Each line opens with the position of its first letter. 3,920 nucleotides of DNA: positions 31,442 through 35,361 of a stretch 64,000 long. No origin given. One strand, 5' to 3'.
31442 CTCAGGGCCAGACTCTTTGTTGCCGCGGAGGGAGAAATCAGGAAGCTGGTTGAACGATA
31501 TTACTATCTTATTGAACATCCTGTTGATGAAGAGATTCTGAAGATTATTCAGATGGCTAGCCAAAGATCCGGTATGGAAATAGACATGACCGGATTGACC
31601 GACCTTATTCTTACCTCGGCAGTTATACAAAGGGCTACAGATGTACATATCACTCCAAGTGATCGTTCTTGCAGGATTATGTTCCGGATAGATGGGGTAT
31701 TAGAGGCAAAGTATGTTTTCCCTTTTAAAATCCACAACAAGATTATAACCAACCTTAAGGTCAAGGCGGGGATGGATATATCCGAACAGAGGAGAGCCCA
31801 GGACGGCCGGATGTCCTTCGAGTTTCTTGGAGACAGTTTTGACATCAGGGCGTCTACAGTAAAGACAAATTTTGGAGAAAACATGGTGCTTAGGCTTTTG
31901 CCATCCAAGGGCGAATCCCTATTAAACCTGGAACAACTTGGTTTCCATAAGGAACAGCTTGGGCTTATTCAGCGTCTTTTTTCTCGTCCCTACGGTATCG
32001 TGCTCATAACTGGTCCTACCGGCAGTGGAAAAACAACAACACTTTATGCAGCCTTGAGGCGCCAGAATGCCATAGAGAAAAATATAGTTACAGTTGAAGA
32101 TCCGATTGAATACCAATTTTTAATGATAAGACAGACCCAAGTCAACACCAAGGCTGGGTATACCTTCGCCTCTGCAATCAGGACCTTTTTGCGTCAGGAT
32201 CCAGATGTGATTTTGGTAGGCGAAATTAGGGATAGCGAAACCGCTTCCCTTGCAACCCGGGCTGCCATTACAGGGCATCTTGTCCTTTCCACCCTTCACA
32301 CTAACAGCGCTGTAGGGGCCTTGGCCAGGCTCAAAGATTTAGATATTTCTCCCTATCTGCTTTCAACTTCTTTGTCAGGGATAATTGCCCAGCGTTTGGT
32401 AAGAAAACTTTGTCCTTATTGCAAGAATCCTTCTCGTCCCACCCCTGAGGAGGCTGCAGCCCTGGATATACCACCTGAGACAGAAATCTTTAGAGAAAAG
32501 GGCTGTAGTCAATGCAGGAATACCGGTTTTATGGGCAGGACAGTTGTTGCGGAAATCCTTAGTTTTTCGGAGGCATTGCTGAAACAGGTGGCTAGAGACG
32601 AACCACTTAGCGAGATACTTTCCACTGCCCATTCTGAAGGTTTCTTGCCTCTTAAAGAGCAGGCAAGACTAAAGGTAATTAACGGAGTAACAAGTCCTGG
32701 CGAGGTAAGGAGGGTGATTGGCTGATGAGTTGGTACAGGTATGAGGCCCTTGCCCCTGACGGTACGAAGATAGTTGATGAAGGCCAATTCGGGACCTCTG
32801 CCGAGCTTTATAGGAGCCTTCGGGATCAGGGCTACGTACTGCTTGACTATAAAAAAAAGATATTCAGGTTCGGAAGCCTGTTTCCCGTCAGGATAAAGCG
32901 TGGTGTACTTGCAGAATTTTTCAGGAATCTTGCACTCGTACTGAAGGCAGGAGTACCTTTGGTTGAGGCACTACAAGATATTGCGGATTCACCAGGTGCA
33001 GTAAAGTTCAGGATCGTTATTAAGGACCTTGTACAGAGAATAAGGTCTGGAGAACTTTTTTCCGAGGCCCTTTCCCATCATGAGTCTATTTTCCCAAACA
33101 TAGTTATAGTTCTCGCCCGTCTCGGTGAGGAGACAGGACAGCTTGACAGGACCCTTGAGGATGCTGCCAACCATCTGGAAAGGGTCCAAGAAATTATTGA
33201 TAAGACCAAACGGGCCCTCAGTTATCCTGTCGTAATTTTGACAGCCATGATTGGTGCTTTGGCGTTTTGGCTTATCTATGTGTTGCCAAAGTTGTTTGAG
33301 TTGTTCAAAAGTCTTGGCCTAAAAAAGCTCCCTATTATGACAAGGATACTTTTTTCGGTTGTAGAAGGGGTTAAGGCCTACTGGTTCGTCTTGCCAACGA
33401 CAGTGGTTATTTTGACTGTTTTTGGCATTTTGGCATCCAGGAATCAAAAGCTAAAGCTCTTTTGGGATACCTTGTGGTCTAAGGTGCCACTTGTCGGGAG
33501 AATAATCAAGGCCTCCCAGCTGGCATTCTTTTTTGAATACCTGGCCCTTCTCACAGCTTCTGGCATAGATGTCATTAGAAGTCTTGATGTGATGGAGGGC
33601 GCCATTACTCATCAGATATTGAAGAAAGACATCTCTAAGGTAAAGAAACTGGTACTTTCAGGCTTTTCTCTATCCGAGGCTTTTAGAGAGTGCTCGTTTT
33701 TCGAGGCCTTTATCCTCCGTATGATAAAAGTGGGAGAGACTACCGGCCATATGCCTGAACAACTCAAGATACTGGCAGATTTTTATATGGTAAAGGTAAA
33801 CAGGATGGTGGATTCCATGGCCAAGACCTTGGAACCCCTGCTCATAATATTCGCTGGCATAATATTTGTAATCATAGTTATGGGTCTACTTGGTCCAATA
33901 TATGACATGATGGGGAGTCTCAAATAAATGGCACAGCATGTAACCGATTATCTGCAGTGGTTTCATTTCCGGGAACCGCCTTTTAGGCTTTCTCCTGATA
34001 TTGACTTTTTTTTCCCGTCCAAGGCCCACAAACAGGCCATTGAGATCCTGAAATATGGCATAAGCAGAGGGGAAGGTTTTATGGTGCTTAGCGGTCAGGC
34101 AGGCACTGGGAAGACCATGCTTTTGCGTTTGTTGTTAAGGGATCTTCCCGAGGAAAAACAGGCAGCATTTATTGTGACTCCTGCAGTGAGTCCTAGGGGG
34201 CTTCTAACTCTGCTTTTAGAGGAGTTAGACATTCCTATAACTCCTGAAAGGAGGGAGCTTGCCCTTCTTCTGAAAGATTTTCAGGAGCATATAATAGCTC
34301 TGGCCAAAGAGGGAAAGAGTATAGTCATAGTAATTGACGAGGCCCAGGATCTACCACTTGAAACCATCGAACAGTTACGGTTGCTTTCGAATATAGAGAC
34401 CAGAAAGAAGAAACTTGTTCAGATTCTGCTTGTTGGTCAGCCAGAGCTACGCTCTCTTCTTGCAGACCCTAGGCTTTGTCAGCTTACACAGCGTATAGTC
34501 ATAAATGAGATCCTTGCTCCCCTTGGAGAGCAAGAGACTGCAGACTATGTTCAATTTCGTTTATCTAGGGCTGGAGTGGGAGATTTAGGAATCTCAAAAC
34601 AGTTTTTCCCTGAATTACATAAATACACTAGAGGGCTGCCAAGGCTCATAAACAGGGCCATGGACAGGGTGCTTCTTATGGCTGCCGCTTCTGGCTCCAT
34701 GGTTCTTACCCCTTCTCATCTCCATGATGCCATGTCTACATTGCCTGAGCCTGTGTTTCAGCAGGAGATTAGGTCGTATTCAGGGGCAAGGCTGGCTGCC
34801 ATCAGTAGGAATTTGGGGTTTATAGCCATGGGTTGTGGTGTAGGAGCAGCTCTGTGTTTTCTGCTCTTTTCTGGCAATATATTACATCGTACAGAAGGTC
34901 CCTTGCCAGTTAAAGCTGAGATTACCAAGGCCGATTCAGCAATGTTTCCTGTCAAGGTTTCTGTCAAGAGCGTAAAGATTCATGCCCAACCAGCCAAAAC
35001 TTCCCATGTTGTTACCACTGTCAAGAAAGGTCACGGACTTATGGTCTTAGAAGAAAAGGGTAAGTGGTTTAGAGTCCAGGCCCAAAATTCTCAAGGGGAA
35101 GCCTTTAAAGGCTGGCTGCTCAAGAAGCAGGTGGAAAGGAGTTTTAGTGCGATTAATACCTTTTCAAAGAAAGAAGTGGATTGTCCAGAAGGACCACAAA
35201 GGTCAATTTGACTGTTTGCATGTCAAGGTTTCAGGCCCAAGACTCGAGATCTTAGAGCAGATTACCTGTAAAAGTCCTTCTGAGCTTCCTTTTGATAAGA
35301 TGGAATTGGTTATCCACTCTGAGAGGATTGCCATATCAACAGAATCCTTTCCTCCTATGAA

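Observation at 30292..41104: Compact 11-gene MSHA-like type IV filament locus with a non-canonical gene order and three divergent prepilins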

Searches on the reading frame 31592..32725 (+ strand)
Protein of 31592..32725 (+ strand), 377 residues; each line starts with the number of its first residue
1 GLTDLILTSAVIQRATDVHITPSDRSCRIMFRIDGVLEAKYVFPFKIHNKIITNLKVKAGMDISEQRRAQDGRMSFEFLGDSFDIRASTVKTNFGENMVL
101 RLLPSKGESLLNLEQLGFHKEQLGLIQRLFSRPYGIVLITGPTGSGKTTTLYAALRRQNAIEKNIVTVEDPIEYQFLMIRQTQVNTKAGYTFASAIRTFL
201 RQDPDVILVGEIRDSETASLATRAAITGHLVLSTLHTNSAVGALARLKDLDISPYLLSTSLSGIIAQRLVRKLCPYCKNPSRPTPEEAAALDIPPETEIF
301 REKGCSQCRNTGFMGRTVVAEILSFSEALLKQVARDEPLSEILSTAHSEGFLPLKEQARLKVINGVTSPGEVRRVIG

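Call 92: search_solved_structures(query=window:31592-32725:+, max_evalue=1e-60, show_alignments=5)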
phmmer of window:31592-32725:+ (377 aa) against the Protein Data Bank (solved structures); distinct sequences matched with E-value up to 1e-60: 12.
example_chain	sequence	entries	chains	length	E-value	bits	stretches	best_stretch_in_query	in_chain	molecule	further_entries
3jc8_Ba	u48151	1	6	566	4e-97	328.6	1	2-372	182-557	Type IV-A pilus assembly ATPase PilB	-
4kss_A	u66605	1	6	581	1.6e-95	323.3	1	4-375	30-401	Type II secretion system protein E, hemolysin-coregulated protein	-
4ksr_A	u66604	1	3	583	1.6e-95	323.3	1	4-375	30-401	Type II secretion system protein E, Hemolysin-coregulated protein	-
1p9r_A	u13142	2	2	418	1.8e-95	323.1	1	4-374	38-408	General secretion pathway protein E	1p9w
4pht_A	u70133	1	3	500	4e-93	315.4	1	4-375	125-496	General secretory pathway protein E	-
5it5_F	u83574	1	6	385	2.2e-91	309.7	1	6-372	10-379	ATP binding motif-containing protein PilF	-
5oiu_A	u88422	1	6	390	2.3e-91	309.6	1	6-372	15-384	Type IV pilus assembly protein PilF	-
6ejf_A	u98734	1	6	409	2.7e-91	309.4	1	6-372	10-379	Type IV pilus assembly protein PilF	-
5zfr_A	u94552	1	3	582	1.5e-90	306.9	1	2-375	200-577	Type IV pilus biogenesis ATPase PilB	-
6f8l_G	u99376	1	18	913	1.9e-90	306.6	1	6-372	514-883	Type IV pilus assembly protein PilF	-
6olj_C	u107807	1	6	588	1.6e-89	303.6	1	2-375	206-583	Type IV pilus biogenesis ATPase PilB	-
5tsg_B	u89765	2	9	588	2.2e-89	303.1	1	2-375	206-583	Type IV pilus biogenesis ATPase PilB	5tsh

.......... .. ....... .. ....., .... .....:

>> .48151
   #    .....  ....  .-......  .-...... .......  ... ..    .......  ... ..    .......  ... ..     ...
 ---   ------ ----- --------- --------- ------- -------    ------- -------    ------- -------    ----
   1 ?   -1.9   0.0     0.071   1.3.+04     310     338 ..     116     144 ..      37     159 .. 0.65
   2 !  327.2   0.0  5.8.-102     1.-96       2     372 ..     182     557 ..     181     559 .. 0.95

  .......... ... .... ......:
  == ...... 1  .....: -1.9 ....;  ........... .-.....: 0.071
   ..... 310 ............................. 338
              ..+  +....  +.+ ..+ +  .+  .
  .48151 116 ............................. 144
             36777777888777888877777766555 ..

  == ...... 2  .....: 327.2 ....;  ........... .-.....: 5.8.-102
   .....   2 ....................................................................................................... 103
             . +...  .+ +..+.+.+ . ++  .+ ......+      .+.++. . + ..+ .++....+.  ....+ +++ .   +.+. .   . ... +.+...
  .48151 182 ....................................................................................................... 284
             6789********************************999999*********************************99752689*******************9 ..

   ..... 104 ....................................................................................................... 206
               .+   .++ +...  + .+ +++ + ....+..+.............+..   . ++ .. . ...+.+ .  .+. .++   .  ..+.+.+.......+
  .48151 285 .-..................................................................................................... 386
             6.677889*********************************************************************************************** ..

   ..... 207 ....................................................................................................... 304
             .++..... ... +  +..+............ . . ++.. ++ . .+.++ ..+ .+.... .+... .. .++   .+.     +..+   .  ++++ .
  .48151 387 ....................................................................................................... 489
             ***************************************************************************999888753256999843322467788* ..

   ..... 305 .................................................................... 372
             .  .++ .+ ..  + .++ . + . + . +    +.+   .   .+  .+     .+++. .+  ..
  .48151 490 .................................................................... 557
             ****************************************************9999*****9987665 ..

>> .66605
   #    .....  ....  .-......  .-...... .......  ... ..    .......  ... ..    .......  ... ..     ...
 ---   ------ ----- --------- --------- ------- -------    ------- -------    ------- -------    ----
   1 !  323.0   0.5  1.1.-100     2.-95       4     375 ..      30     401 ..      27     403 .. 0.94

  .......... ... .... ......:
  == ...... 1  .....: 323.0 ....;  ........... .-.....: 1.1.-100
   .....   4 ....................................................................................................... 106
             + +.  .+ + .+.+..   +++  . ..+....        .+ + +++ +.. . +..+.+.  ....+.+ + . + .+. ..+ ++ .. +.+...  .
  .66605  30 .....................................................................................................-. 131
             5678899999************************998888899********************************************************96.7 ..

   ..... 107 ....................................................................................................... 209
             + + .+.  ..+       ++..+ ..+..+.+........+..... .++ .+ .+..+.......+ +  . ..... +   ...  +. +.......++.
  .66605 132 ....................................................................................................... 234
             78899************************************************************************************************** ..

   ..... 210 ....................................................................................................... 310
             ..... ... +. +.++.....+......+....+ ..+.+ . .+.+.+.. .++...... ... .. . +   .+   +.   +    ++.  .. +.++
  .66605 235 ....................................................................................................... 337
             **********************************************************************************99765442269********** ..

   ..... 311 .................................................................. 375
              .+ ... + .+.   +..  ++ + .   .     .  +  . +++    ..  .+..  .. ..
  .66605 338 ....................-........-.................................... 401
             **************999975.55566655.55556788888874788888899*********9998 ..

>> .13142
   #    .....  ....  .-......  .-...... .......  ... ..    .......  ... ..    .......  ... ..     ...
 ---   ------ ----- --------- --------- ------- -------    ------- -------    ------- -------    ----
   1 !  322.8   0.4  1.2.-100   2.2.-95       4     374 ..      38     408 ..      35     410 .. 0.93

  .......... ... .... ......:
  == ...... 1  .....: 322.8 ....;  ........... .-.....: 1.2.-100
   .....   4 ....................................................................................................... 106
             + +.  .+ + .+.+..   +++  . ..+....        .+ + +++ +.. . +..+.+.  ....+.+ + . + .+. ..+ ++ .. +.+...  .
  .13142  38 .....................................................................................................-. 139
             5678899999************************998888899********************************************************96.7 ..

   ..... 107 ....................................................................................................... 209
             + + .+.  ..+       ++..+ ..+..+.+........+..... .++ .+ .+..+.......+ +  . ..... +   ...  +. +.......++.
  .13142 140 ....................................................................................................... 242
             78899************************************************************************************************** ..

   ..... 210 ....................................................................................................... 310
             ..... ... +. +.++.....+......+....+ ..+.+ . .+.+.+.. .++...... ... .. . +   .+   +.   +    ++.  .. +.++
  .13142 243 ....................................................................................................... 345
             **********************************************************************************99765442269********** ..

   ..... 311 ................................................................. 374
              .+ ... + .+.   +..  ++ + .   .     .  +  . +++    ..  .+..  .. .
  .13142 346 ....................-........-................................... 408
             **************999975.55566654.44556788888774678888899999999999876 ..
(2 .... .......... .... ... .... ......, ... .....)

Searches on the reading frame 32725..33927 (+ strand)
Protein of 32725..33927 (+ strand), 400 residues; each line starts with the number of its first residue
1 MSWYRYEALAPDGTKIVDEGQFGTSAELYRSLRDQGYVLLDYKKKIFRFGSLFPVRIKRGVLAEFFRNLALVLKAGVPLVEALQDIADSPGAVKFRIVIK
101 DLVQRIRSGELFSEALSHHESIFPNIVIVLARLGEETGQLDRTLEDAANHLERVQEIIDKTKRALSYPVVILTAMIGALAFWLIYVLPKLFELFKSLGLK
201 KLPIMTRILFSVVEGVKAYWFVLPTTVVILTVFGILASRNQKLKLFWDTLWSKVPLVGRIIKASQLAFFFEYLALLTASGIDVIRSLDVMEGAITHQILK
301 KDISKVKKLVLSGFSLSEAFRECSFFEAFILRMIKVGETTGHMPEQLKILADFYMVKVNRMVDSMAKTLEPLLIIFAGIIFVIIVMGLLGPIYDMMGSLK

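Call 3: search_protein_families(library=pfam, proteins=[window:32725-33927:+], max_evalue=0.1)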
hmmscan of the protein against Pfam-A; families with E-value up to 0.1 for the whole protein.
window:32725-33927:+ (400 aa): 2 families
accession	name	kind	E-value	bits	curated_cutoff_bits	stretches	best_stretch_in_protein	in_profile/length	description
PF00482.28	T2SSF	-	1.7e-49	167.4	25.2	2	65-188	1-125/125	Type II secretion system (T2SS), protein F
PF05513.17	TraA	-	0.051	14.1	22.6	0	229-312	4-83/118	TraA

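Call 4: search_protein_families(library=ncbifam, proteins=[window:32725-33927:+], max_evalue=0.1)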
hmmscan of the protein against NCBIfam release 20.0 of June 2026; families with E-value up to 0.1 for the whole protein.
window:32725-33927:+ (400 aa): 6 families
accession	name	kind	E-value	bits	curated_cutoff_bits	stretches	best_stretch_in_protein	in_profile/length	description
TIGR02120.1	GspF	equivalog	2.1e-73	247.9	424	1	4-395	1-397/401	type II secretion system inner membrane protein GspF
NF007861.0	PRK10573.1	equivalog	4e-66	223.7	401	1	4-395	7-394/401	protein transport protein HofC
NF052607.1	T4PiliAsmPilCThrm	equivalog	1.8e-59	201.8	700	1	3-399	3-404/406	type IV pilus assembly protein PilC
NF052606.1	T4PiliAsmPilCMyx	equivalog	1.5e-52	178.9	700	1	62-399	82-418/419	type IV pilus assembly protein PilC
NF047826.1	T3SSXpsF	equivalog_domain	3.2e-47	161.2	650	1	1-397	1-402/405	type II secretion system protein XpsF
NF041012.2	T4P_ComGB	equivalog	4e-43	148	240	1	63-396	4-331/332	competence type IV pilus assembly protein ComGB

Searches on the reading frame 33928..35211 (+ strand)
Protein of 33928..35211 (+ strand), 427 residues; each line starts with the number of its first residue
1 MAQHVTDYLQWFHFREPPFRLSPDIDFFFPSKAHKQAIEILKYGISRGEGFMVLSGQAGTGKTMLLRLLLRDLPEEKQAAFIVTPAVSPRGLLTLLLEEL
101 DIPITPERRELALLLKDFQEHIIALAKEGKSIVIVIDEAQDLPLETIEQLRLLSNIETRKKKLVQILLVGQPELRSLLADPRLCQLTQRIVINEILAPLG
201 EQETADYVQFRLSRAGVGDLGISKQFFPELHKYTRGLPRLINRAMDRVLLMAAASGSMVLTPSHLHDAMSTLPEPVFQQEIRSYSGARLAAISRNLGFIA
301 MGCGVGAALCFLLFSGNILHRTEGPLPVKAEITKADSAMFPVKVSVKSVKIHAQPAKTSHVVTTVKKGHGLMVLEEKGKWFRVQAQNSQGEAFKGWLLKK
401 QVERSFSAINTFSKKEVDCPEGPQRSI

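Call 3: search_protein_families(library=pfam, proteins=[window:33928-35211:+], max_evalue=0.1)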
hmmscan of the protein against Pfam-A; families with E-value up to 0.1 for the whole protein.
window:33928-35211:+ (427 aa): 29 families (the best 25 are shown)
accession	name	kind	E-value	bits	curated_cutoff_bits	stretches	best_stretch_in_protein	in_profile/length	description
PF13401.12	AAA_22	-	7e-27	94.7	27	1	48-178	4-130/130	AAA domain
PF13191.12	AAA_16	-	3.2e-11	44.5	32.6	1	44-163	18-164/167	AAA ATPase domain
PF08239.17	SH3_3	-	3.8e-08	33.8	27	1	348-398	2-49/54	Bacterial SH3 domain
PF13245.12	AAA_19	-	2.6e-06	28.1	25.1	1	49-171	11-125/134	AAA domain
PF13604.12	AAA_30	-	3.8e-05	23.9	27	1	41-172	10-125/191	AAA domain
PF09848.15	SLFN-g3_helicase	-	7.6e-05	22.6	24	1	52-170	4-122/354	Schlafen group 3, DNA/RNA helicase domain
PF20720.3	nSTAND3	-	0.00018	21.7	27.2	1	28-77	1-45/155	Novel STAND NTPase 3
PF24883.2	NPHP3_N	-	0.00021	22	24.8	1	49-79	22-52/164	Nephrocystin 3, N-terminal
PF25199.1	nSTAND_NTPase5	-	0.00037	20.8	34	1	47-169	39-131/145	Novel STAND NTPase 5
PF05729.18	NACHT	-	0.00075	19.8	26.7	1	52-143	3-94/167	NACHT domain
PF05970.20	PIF1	-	0.00097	19.2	25.9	1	42-150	15-122/223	PIF1-like helicase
PF06347.19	SH3_4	-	0.0011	19.1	24.1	1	348-390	4-47/56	Bacterial SH3 domain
PF01637.24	ATPase_2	-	0.0019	18.5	33.2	1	48-143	19-123/225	ATPase domain predominantly from Archaea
PF00004.35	AAA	-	0.003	18.5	21.2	1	52-142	1-69/131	ATPase family associated with various cellular activities (AAA)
PF13173.12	AAA_14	-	0.0034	17.8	27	1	52-143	5-75/129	AAA domain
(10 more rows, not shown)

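Call 4: search_protein_families(library=ncbifam, proteins=[window:33928-35211:+], max_evalue=0.1)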
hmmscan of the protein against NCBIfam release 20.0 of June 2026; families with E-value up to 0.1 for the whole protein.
window:33928-35211:+ (427 aa): 17 families
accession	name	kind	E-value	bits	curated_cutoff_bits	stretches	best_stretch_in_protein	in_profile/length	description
TIGR03015.1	pepcterm_ATPase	hypoth_equivalog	1.6e-72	244.2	324.5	1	8-271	2-265/269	XrtA/PEP-CTERM system-associated ATPase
TIGR04211.1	SH3_and_anchor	equivalog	0.0013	18.4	65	1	349-408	8-64/198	TIGR04211 family SH3 domain-containing protein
TIGR02204.1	MsbA_rel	hypoth_equivalog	0.0028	16.4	780.4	1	24-71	342-388/576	ABC transporter, permease/ATP-binding protein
NF040678.1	EntFM_CwpFM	equivalog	0.0043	16.1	720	1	343-399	135-191/430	enterotoxin EntFM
NF041000.1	ATPase_ComGA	equivalog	0.0086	15.1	300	1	34-79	113-158/267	competence type IV pilus ATPase ComGA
TIGR02673.1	FtsE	equivalog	0.0088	15.7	264.85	1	34-77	14-56/214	cell division ATP-binding protein FtsE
TIGR03420.1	DnaA_homol_Hda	equivalog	0.018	14.5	194.8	1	24-83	13-72/226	DnaA regulatory inactivator Hda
TIGR02982.1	heterocyst_DevA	subfamily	0.021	14.4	295.8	0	30-69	13-51/220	ABC exporter ATP-binding subunit, DevA family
NF000355.4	ribo_prot_ABC_F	equivalog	0.024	13.5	380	1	35-85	326-374/499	ribosomal protection-like ABC-F family protein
TIGR02928.1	TIGR02928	subfamily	0.029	13.2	181.3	0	52-156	43-156/366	orc1/cdc6 family replication initiation protein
TIGR01189.1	ccmA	equivalog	0.03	14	131.6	1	35-69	13-46/198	heme ABC exporter ATP-binding protein CcmA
NF010061.0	PRK13538.1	equivalog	0.035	13.6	195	1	38-70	21-52/211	cytochrome c biogenesis heme-transporting ATPase CcmA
TIGR03375.1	type_I_sec_LssB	subfamily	0.036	12.3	693.1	1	24-71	470-515/696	type I secretion system permease/ATPase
TIGR00416.1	sms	equivalog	0.043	12.5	403.05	1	40-147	86-187/454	DNA repair protein RadA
NF003673.1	PRK05298.1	equivalog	0.064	11.6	743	1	28-68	8-48/653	excinuclease ABC subunit UvrB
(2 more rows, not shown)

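Call 66: search_solved_structures(query=window:33928-35211:+, max_evalue=0.01)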
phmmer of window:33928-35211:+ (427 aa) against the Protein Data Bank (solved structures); distinct sequences matched with E-value up to 0.01: 1.
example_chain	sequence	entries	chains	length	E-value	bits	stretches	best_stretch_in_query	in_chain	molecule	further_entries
7jgr_G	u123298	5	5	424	0.00018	23.8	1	46-219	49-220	Cell division control protein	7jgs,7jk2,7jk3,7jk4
